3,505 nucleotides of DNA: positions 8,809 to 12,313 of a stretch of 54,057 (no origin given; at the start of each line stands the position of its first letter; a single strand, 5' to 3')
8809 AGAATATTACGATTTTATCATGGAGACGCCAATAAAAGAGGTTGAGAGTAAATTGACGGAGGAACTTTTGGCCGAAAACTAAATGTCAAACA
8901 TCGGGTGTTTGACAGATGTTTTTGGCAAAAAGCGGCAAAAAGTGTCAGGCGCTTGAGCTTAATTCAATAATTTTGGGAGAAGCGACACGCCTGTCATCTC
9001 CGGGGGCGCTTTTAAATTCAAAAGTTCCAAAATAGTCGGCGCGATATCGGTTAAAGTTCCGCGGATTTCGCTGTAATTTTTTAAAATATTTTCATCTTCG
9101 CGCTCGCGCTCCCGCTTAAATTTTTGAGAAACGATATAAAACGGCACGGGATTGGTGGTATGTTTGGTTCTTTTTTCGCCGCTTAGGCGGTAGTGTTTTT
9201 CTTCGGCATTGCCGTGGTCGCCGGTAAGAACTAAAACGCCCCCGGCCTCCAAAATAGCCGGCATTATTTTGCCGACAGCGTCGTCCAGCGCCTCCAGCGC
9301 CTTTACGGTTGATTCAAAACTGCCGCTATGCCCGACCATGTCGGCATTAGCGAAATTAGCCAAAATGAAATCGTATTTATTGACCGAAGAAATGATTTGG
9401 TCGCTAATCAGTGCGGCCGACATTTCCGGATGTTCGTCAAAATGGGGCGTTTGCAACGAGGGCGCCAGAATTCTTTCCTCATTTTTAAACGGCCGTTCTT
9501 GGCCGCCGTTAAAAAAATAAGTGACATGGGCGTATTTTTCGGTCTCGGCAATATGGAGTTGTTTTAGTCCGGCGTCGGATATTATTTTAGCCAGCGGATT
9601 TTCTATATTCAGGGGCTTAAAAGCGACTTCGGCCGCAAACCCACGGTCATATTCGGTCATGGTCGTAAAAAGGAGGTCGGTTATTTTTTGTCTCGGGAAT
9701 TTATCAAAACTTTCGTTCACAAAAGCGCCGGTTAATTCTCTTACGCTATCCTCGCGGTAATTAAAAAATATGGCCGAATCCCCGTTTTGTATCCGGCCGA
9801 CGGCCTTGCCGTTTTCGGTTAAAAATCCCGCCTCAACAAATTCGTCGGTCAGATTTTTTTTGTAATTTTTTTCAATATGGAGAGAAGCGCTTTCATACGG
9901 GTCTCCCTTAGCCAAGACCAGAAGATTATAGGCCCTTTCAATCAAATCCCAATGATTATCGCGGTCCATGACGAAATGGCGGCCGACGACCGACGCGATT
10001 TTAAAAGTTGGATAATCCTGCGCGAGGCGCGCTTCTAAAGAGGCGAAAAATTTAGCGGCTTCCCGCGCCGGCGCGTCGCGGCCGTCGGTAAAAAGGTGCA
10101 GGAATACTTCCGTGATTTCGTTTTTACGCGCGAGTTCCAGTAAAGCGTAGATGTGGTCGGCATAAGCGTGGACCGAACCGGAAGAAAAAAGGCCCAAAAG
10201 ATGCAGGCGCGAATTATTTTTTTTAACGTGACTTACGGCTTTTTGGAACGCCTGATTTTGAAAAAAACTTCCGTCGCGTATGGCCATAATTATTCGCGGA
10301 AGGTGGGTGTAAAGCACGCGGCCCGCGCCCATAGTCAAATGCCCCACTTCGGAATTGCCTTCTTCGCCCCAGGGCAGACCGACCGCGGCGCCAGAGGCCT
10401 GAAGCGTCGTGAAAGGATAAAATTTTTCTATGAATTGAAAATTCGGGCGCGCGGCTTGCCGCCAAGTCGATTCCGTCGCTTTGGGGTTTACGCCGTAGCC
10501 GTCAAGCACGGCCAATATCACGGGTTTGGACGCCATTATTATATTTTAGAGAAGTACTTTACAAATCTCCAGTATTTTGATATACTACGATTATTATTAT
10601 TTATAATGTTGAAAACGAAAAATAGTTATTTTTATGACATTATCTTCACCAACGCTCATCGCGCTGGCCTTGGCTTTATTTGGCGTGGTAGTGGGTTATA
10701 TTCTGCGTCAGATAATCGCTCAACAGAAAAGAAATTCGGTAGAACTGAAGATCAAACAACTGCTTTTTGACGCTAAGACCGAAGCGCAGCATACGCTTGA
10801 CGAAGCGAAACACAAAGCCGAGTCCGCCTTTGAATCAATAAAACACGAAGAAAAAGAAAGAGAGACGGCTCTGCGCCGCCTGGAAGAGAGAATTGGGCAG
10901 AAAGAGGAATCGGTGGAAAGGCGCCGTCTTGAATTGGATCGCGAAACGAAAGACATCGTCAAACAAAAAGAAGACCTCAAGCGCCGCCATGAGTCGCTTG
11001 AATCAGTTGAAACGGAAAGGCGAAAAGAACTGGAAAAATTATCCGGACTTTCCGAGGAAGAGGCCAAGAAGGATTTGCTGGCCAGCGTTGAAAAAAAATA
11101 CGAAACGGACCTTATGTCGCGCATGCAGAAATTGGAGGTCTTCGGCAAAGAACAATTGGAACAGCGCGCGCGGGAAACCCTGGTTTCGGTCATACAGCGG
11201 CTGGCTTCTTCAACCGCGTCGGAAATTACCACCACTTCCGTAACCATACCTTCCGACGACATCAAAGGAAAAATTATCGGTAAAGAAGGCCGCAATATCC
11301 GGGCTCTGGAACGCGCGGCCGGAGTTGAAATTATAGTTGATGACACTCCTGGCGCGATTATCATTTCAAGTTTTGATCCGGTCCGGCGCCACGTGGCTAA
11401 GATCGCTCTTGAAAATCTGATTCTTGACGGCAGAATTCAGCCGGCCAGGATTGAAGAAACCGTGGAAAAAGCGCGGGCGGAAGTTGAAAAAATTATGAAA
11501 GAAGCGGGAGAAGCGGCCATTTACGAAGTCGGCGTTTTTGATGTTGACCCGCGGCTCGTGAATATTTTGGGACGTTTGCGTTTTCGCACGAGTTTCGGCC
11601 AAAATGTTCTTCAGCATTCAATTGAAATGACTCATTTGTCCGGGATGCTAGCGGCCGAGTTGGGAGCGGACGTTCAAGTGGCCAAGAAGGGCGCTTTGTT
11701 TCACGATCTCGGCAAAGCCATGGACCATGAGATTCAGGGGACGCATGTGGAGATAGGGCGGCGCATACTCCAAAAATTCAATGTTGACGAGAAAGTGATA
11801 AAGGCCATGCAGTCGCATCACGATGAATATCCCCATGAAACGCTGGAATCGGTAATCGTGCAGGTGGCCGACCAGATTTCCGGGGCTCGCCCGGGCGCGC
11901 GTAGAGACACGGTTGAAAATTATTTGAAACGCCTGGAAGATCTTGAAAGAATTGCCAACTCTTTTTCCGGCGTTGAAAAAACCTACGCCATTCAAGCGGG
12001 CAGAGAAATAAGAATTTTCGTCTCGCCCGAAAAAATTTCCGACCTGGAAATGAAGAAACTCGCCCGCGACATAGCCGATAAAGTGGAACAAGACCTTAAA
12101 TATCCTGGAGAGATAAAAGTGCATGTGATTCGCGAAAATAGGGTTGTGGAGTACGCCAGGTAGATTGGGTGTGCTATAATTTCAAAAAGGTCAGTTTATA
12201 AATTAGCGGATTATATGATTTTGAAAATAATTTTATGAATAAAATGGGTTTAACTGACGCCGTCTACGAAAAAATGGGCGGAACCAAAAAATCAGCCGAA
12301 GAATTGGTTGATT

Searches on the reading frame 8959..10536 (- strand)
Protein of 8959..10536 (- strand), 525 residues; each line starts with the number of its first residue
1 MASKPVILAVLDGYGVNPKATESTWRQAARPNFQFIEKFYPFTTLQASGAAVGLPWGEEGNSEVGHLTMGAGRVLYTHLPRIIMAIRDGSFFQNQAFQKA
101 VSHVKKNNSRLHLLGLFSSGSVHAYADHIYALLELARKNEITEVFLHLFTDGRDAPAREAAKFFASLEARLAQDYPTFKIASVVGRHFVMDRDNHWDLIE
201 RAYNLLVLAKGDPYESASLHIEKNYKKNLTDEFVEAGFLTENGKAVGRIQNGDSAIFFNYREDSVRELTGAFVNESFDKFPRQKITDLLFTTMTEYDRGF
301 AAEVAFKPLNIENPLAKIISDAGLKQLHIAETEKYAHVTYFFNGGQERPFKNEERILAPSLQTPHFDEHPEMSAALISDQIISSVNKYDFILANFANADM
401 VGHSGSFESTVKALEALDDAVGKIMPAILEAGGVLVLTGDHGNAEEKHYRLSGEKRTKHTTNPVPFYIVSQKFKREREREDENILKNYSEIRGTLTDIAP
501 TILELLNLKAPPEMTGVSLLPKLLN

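Call 97: search_protein_families(library=pfam, proteins=[window:8959-10536:-], max_evalue=0.00001)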
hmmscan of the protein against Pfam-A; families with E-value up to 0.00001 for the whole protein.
window:8959-10536:- (525 aa): 2 families
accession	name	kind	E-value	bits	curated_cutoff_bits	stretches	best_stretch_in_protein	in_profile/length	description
PF06415.18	iPGM_N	-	3.9e-70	236.2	27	1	84-297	3-216/217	BPG-independent PGAM N-terminus (iPGM_N)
PF01676.23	Metalloenzyme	-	7.8e-68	229.1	24.3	1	4-509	1-251/252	Metalloenzyme superfamily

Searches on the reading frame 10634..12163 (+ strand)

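Call 97: search_protein_families(library=pfam, proteins=[window:10634-12163:+], max_evalue=0.00001)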
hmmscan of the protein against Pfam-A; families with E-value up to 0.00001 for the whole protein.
window:10634-12163:+ (509 aa): 3 families
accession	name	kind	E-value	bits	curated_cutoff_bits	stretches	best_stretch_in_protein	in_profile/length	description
PF12072.13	RNase_Y_N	-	3.2e-25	89.2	32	1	8-192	4-199/201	RNase Y N-terminal region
PF01966.28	HD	-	1.4e-17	64.5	22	1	325-416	1-114/116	HD domain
PF00013.35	KH_1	-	1.6e-06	28.2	21.5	1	200-258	1-63/66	KH domain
